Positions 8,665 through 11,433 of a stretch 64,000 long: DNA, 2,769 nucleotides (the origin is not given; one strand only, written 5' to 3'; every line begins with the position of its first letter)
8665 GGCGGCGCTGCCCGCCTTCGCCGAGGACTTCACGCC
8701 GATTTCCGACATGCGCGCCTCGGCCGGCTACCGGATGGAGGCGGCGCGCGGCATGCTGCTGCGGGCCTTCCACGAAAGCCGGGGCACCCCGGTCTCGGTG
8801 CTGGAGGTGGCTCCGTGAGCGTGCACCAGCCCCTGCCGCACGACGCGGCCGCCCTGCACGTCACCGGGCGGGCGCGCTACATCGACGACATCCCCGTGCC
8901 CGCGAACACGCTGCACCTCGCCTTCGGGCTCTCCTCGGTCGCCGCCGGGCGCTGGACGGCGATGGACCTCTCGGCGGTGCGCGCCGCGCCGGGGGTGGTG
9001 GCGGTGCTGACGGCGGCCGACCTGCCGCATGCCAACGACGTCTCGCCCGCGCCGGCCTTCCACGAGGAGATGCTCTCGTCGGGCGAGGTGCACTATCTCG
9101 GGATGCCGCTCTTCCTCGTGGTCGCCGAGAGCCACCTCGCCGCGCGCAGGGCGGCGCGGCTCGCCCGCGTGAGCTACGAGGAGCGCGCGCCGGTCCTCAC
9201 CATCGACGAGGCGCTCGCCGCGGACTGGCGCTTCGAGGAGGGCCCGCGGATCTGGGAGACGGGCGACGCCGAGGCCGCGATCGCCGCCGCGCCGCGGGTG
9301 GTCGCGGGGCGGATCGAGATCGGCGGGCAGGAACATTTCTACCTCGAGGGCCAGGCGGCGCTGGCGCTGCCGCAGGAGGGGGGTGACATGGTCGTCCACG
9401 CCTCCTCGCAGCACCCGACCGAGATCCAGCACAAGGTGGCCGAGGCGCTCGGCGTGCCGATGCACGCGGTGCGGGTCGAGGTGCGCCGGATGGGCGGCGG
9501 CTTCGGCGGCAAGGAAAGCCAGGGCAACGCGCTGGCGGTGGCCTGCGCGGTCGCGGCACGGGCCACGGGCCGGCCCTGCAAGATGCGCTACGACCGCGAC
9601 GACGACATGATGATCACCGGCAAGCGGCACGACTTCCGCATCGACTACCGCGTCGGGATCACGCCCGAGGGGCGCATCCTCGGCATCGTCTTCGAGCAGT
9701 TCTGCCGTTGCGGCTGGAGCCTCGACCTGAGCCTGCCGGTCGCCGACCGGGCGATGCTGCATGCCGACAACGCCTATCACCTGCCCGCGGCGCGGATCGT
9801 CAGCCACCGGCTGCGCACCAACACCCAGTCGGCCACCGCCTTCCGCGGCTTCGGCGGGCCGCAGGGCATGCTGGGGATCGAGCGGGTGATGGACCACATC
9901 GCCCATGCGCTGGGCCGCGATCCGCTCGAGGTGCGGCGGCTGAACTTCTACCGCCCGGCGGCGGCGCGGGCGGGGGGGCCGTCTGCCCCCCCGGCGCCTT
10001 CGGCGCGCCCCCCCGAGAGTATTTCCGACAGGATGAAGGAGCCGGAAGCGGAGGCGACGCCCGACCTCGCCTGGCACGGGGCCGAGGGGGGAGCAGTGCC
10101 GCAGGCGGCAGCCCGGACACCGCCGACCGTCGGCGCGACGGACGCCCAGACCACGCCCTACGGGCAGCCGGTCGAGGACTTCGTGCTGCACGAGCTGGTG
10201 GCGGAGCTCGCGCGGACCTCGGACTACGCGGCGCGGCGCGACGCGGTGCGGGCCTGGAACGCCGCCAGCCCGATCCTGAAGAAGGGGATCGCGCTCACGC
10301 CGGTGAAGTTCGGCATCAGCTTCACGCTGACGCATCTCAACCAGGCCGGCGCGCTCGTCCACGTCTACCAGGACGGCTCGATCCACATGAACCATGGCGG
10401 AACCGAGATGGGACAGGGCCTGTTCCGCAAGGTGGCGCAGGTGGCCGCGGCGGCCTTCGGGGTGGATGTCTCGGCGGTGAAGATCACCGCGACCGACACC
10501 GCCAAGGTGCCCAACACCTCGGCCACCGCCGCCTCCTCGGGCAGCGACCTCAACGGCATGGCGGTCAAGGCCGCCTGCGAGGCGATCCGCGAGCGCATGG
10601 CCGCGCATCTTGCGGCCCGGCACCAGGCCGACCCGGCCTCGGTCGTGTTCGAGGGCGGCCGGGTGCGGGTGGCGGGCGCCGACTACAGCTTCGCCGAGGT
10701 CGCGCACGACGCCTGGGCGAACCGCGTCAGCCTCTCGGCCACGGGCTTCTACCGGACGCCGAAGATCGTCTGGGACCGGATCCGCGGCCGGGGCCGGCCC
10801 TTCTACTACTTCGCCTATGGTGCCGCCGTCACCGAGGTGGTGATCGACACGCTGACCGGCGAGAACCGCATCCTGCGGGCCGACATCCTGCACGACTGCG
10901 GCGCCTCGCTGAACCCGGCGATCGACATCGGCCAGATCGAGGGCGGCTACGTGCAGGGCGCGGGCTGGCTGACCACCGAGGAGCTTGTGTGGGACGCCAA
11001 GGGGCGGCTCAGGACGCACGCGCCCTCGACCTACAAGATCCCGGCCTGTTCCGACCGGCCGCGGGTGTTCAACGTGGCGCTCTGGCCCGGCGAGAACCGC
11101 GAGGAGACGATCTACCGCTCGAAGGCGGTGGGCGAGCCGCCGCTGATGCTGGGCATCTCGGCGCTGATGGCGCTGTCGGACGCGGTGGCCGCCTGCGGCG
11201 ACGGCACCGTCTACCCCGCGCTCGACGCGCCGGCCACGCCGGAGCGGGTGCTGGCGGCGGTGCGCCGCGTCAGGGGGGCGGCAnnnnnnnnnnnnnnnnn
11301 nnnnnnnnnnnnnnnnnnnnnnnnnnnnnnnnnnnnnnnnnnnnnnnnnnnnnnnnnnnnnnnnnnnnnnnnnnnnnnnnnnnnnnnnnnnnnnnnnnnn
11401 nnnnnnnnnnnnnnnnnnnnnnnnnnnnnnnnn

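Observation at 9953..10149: Repeat copy A is embedded in-frame in xdhB, inside a Pro/Ala-rich segment of about 60 codons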

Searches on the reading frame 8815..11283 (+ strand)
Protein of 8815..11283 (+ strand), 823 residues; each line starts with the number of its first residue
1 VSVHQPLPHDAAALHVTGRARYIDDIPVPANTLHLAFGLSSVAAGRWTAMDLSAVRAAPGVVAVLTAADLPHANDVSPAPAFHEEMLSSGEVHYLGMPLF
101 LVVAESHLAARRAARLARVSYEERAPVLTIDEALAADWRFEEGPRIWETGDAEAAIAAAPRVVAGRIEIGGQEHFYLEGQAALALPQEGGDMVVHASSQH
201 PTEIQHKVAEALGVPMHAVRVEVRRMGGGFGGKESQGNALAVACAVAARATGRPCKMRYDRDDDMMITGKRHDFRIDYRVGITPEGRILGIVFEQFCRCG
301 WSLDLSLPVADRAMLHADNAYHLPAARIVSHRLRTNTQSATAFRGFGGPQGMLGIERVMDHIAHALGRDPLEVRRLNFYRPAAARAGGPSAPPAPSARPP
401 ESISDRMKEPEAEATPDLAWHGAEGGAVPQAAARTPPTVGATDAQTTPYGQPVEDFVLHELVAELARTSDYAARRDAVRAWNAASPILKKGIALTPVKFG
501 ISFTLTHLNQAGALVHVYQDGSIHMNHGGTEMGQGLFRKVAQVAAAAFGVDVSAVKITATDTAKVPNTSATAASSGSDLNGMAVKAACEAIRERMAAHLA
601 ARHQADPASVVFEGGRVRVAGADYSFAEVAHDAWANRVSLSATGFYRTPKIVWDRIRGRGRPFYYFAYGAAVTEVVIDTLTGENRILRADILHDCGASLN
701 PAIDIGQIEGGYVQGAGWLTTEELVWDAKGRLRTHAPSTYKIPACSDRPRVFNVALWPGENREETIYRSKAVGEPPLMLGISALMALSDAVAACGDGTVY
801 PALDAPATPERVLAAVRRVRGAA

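Call 5: search_solved_structures(query=window:8815-11283:+, show_alignments=2, max_evalue=1e-50)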
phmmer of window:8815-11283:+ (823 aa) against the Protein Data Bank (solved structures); distinct sequences matched with E-value up to 1e-50: 26.
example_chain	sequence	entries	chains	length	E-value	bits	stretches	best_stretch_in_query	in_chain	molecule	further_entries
1jro_B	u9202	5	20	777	0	1148.7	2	1-396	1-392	xanthine dehydrogenase, chain B | XANTHINE DEHYDROGENASE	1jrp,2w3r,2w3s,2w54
2w55_B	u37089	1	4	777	0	1147.4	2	1-396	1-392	XANTHINE DEHYDROGENASE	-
1wyg_A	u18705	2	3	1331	1.9e-171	575.5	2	445-814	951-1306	Xanthine dehydrogenase/oxidase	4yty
4yrw_A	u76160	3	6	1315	2.5e-171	575.1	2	445-814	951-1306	Xanthine dehydrogenase/oxidase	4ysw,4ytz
3an1_A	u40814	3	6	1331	2.6e-171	575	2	445-814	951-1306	Xanthine dehydrogenase/oxidase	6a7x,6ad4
2e3t_A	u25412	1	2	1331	2.6e-171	575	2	445-814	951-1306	Xanthine dehydrogenase/oxidase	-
6adj_A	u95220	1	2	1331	2.6e-171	575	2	445-814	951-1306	Xanthine dehydrogenase/oxidase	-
6abu_A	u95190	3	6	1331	2.6e-171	575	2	445-814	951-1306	Xanthine dehydrogenase/oxidase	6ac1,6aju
6ac4_A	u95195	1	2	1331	2.6e-171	575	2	445-814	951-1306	Xanthine dehydrogenase/oxidase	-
2ckj_A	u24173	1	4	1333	1.2e-168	566.2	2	445-814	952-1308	XANTHINE OXIDOREDUCTASE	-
2e1q_A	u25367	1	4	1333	1.1e-167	563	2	445-814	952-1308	Xanthine dehydrogenase/oxidase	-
3sr6_C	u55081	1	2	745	2.5e-166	558.6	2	445-814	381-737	Xanthine dehydrogenase/oxidase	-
3etr_C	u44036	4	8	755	2.6e-166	558.5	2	445-814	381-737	Xanthine dehydrogenase/oxidase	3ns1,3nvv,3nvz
3nrz_C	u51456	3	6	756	2.6e-166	558.5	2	445-814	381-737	Xanthine dehydrogenase/oxidase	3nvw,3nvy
3eub_C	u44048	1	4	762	2.7e-166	558.4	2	445-814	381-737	Xanthine dehydrogenase/oxidase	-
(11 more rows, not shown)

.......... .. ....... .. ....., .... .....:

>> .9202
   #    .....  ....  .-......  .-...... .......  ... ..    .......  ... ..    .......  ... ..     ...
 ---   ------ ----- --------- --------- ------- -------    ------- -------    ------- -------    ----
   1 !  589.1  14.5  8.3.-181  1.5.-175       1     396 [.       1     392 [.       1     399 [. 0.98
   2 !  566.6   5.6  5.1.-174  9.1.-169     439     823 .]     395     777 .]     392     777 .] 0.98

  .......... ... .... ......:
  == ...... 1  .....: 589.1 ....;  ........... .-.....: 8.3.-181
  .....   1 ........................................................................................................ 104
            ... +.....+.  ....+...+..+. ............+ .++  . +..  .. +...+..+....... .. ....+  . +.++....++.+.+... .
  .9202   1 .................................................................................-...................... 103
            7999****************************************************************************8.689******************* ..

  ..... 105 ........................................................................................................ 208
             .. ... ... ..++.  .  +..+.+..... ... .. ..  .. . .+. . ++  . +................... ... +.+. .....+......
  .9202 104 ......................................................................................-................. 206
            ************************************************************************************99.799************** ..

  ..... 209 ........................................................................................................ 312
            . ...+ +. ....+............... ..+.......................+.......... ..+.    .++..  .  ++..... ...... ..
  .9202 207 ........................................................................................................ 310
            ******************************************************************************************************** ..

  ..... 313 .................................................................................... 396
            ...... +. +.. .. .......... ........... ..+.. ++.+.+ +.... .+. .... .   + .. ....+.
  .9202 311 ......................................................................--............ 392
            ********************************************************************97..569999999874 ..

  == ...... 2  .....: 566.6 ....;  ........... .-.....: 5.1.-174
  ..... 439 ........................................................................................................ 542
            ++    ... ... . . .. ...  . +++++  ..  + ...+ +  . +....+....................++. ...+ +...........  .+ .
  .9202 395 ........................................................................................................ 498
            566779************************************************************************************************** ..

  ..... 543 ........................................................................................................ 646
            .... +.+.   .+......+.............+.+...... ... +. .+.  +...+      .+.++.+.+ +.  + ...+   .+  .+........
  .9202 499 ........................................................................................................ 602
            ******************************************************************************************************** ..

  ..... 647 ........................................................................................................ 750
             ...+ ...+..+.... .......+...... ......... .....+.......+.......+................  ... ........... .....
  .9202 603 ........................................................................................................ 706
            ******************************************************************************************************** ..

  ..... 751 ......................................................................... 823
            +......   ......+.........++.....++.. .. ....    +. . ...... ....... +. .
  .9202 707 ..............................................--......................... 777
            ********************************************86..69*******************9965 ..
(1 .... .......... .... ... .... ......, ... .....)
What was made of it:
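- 8815..11286 (+): xdhB (molybdopterin subunit), intact ORF of 823 aa. E=0 to 1JRO_B, aligned over 1-396 and 439-823 (call 5).
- On XdhB, molybdopterin subunit of xanthine dehydrogenase: 1JRO_B at E=0 over 1-396 and 439-823 (call 5). All three motifs are identical in the alignment of call 5.
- Checked: R. capsulatus XdhB (1JRO_B) is 777 aa, and the window has 42 extra residues (397-438) relative to it (call 5).
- The catalytic motifs GGKESQG, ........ and AVGEPP are conserved against 1JRO_B (call 5). The ORF is open and catalytic motifs are conserved (call 5).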

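Call 11: find_homologous_proteins(query=window:8815-11283:+, max_evalue=1e-100)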
Query window:8815-11283:+ (823 aa): 7998 proteins with E <= 1e-100 among 8000 candidates; the best 120 are listed.
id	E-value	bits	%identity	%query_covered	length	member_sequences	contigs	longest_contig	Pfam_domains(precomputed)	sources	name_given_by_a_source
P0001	0.0e+0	1851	100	100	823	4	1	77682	PF02738.24,PF20256.4,PF01315.28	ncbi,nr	ncbi:MAG: molybdopterin-dependent oxidoreductase [Rhodobacteraceae bacterium]|nr:molybdopterin-depen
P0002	0.0e+0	1604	86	100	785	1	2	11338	PF02738.24,PF20256.4,PF01315.28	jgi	jgi:xanthine dehydrogenase large subunit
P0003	0.0e+0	1492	82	100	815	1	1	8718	PF02738.24,PF20256.4,PF01315.28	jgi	jgi:xanthine dehydrogenase large subunit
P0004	0.0e+0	1490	82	100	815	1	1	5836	PF02738.24,PF20256.4,PF01315.28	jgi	jgi:xanthine dehydrogenase large subunit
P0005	0.0e+0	1488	82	100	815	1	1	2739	PF02738.24,PF20256.4,PF01315.28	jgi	jgi:xanthine dehydrogenase large subunit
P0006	0.0e+0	1464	82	100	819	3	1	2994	PF02738.24,PF20256.4,PF01315.28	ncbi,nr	ncbi:MAG: molybdopterin-dependent oxidoreductase [Rhodobacteraceae bacterium]|nr:molybdopterin-depen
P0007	0.0e+0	1454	80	100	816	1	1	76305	PF02738.24,PF20256.4,PF01315.28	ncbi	-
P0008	0.0e+0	1441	79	100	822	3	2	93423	PF02738.24,PF20256.4,PF01315.28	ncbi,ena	-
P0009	0.0e+0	1438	79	100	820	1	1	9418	PF02738.24,PF20256.4,PF01315.28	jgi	-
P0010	0.0e+0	1433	78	100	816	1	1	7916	PF02738.24,PF20256.4,PF01315.28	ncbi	-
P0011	0.0e+0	1428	78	100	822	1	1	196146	PF02738.24,PF20256.4,PF01315.28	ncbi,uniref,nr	ncbi:xanthine dehydrogenase molybdopterin binding subunit [Rhodovulum sp. 12E13]|uniref:xanthine deh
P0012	0.0e+0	1411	77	100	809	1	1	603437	PF02738.24,PF20256.4,PF01315.28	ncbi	-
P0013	0.0e+0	1408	78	100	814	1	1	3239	PF02738.24,PF20256.4,PF01315.28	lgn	-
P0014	0.0e+0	1407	78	100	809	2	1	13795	PF02738.24,PF20256.4,PF01315.28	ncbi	ncbi:MAG: xanthine dehydrogenase molybdopterin binding subunit [Pseudomonadota bacterium]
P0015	0.0e+0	1401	77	100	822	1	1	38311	PF02738.24,PF20256.4,PF01315.28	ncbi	-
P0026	0.0e+0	1367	76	99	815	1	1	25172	PF02738.24,PF20256.4,PF01315.28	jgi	jgi:xanthine dehydrogenase large subunit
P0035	0.0e+0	1362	77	100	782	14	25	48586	PF02738.24,PF20256.4,PF01315.28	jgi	jgi:xanthine dehydrogenase large subunit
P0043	0.0e+0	1354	75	100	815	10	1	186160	PF02738.24,PF20256.4,PF01315.28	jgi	jgi:xanthine dehydrogenase large subunit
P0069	0.0e+0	1343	76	100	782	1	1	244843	PF02738.24,PF20256.4,PF01315.28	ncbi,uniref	ncbi:xanthine dehydrogenase molybdopterin binding subunit [Acidimangrovimonas pyrenivorans]|uniref:X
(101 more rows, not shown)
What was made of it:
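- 8815..11286 (+): 100% identical to a protein of a Rhodobacteraceae MAG (call 11).
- The window is from a MAG (call 11).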

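Call 15: find_related_loci(query=window:8815-11283:+, collection=genome_contigs, flank=10000)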
Query window:8815-11283:+ (823 aa) in genome_contigs; peptide patterns used: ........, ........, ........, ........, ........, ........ (x = any residue, [..] = any of these).
598 stretches matched a pattern (row limit reached: there are more); 576 encode a relative of the query (tblastn E <= 1e-3); the best 80 are kept; 80 distinct loci.
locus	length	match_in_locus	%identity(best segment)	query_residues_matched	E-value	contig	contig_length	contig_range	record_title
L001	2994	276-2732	82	1-823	0e+0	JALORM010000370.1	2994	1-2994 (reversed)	MAG: Rhodobacteraceae bacterium isolate Prado181 scaffold_112244, whole genome shotgun sequence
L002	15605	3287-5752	79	1-822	0e+0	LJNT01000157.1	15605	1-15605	MAG: Rhodobacteraceae bacterium HLUCCA09 ITZX_scaf_526, whole genome shotgun sequence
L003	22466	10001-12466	78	1-822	0e+0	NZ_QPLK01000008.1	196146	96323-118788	Rhodovulum sp. 12E13 Scaffold8, whole genome shotgun sequence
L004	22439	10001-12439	76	1-822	0e+0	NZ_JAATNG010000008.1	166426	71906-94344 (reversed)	Pseudoruegeria sp. HB172150 scaffold8, whole genome shotgun sequence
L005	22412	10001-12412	76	1-821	0e+0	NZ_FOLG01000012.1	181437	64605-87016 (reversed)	Tropicimonas isoalkanivorans strain DSM 19548, whole genome shotgun sequence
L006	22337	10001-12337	74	1-820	0e+0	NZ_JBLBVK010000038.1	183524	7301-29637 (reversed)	Silicimonas sp. MF1-12-2 contig_39, whole genome shotgun sequence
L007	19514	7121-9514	77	1-820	0e+0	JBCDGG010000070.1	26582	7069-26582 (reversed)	MAG: Pseudomonadota bacterium isolate P01_H01_bin.127 k141_524331_length_26582_cov_22.6136, whole genome shotgun sequenc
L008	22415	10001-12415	76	5-820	0e+0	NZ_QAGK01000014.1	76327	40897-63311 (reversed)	Oceaniglobus ichthyenteri strain YLY08 contig14, whole genome shotgun sequence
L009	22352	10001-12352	74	1-823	0e+0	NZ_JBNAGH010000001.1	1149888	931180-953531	Dinoroseobacter sp. S76 SS76_Dinoroseobacter_shibae_Scaffold1, whole genome shotgun sequence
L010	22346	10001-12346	75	1-821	0e+0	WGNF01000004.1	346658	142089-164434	MAG: Rhodobacteraceae bacterium isolate RI_331 c_000000178303, whole genome shotgun sequence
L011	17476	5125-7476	76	1-823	0e+0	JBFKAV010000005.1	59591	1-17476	MAG: Paracoccaceae bacterium isolate Mix_sand20.2022.06.D.19 k141_3628796_length_59591_cov_19.8565, whole genome shotgun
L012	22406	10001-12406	75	1-819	0e+0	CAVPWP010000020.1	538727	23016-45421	MAG: uncultured Alphaproteobacteria bacterium isolate MFD09964.bin.2.265 genome assembly, contig: contig_8382, whole gen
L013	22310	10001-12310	72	1-821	0e+0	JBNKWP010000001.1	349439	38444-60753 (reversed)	MAG: Silicimonas sp. isolate A1.bin.10.strict NODE_1_length_349439_cov_27.851715, whole genome shotgun sequence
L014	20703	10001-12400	73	1-820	0e+0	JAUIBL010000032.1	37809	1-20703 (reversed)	MAG: Alphaproteobacteria bacterium isolate 6_bin.34 NODE_1150_length_37809_cov_5.271429, whole genome shotgun sequence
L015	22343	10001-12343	72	1-822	0e+0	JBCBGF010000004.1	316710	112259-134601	MAG: Pseudomonadota bacterium isolate J06614_7 NODE_4_length_316710_cov_13.223577, whole genome shotgun sequence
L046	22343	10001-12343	73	1-820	0e+0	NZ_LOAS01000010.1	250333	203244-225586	Aliiruegeria sabulilitoris strain GJMS-35 contig10, whole genome shotgun sequence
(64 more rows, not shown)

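Call 29: find_encoding_contigs(protein=P0002, flank=10000, max_places=2)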
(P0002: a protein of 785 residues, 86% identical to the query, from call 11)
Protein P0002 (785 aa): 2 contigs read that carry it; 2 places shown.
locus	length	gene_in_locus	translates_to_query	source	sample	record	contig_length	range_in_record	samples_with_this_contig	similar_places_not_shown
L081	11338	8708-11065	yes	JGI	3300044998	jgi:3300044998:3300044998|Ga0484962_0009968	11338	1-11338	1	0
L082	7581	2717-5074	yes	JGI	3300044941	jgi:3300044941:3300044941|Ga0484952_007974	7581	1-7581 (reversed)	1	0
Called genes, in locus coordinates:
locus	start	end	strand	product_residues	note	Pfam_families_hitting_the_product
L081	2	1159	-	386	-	?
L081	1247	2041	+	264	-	PF20434:BD-FAE (weak), PF07859:Abhydrolase_3, PF12697:Abhydrolase_6 (weak), PF06821:Ser_hydrolase (weak)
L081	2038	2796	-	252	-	PF01925:TauE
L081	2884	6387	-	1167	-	PF02811:PHP, PF07733:DNA_pol3_alpha, PF17657:DNA_pol3_finger, PF14579:HHH_6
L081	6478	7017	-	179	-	PF10027:DUF2269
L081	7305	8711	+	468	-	PF00111:Fer2, PF01799:Fer2_2, PF00941:FAD_binding_5, PF03450:CO_deh_flav_C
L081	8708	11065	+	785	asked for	PF01315:Ald_Xan_dh_C, PF02738:MoCoBD_1, PF20256:MoCoBD_2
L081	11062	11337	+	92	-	?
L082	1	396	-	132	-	?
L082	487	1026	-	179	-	PF10027:DUF2269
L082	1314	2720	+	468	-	PF00111:Fer2, PF01799:Fer2_2, PF00941:FAD_binding_5, PF03450:CO_deh_flav_C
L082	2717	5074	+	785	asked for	PF01315:Ald_Xan_dh_C, PF02738:MoCoBD_1, PF20256:MoCoBD_2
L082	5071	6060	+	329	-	PF02625:XdhC_CoxI, PF13478:XdhC_C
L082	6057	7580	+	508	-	?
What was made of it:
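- Contigs of relatives tend to end near repeat sites; for example, L082 ends at the ABC-gene stop (call 29).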

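Call 30: find_encoding_contigs(protein=P0026, flank=10000, max_places=1)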
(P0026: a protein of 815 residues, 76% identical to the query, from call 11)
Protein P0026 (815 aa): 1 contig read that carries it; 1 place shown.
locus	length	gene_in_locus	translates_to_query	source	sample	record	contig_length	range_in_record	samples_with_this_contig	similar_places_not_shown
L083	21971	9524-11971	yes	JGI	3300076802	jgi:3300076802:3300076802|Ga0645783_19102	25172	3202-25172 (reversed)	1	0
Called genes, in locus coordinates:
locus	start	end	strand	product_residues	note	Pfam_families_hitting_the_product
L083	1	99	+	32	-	?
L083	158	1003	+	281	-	-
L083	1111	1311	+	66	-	PF04102:SlyX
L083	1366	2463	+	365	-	PF05145:AbrB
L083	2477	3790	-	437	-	PF01266:DAO (faint), PF07992:Pyr_redox_2, PF00070:Pyr_redox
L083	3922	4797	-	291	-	PF01336:tRNA_anti-codon (faint)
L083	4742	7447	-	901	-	PF02811:PHP, PF07733:DNA_pol3_alpha, PF17657:DNA_pol3_finger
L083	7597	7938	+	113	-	PF12840:HTH_20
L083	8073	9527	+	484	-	PF00111:Fer2, PF01799:Fer2_2, PF00941:FAD_binding_5, PF03450:CO_deh_flav_C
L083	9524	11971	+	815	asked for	PF01315:Ald_Xan_dh_C, PF02738:MoCoBD_1, PF20256:MoCoBD_2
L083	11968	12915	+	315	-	PF02625:XdhC_CoxI, PF13478:XdhC_C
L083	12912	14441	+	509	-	PF00005:ABC_tran, PF13304:AAA_21 (faint), PF00005:ABC_tran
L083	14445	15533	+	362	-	PF02653:BPD_transp_2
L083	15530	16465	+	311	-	PF02653:BPD_transp_2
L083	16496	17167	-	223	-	-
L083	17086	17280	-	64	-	-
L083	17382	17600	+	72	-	-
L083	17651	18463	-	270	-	PF00389:2-Hacid_dh, PF02826:2-Hacid_dh_C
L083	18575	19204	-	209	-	PF01263:Aldose_epim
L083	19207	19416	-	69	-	PF01263:Aldose_epim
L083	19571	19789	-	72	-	-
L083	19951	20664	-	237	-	PF01408:GFO_IDH_MocA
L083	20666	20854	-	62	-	-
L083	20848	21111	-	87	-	-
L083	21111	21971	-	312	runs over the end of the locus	-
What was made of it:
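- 11283..12284 (+): xdhC (chaperone), the next gene in the operon. Same gene order as L082/L083, where the product hits XdhC_CoxI (calls 29, 30).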

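Call 31: find_encoding_contigs(protein=P0043, flank=10000, max_places=1)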
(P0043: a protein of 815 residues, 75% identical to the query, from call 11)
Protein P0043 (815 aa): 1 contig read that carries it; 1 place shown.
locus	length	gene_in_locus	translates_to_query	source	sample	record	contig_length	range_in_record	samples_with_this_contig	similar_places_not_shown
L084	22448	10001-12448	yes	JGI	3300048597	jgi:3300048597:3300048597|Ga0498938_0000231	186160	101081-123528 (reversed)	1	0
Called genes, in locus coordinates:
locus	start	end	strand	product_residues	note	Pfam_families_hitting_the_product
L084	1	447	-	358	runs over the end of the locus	PF13393:tRNA-synt_His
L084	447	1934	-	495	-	PF13393:tRNA-synt_His, PF00587:tRNA-synt_2b (weak), PF03129:HGTP_anticodon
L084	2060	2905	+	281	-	-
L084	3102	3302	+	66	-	PF04102:SlyX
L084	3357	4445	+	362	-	PF05145:AbrB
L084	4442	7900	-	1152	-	PF02811:PHP, PF07733:DNA_pol3_alpha, PF17657:DNA_pol3_finger, PF14579:HHH_6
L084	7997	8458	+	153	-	PF12840:HTH_20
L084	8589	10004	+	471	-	PF00111:Fer2, PF01799:Fer2_2, PF00941:FAD_binding_5, PF03450:CO_deh_flav_C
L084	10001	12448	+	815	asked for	PF01315:Ald_Xan_dh_C, PF02738:MoCoBD_1, PF20256:MoCoBD_2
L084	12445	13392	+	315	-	PF02625:XdhC_CoxI, PF13478:XdhC_C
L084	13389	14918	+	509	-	PF00005:ABC_tran, PF13304:AAA_21 (faint), PF00005:ABC_tran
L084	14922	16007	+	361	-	PF02653:BPD_transp_2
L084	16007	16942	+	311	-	PF02653:BPD_transp_2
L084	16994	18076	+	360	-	PF02608:Bmp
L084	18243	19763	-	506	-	PF00171:Aldedh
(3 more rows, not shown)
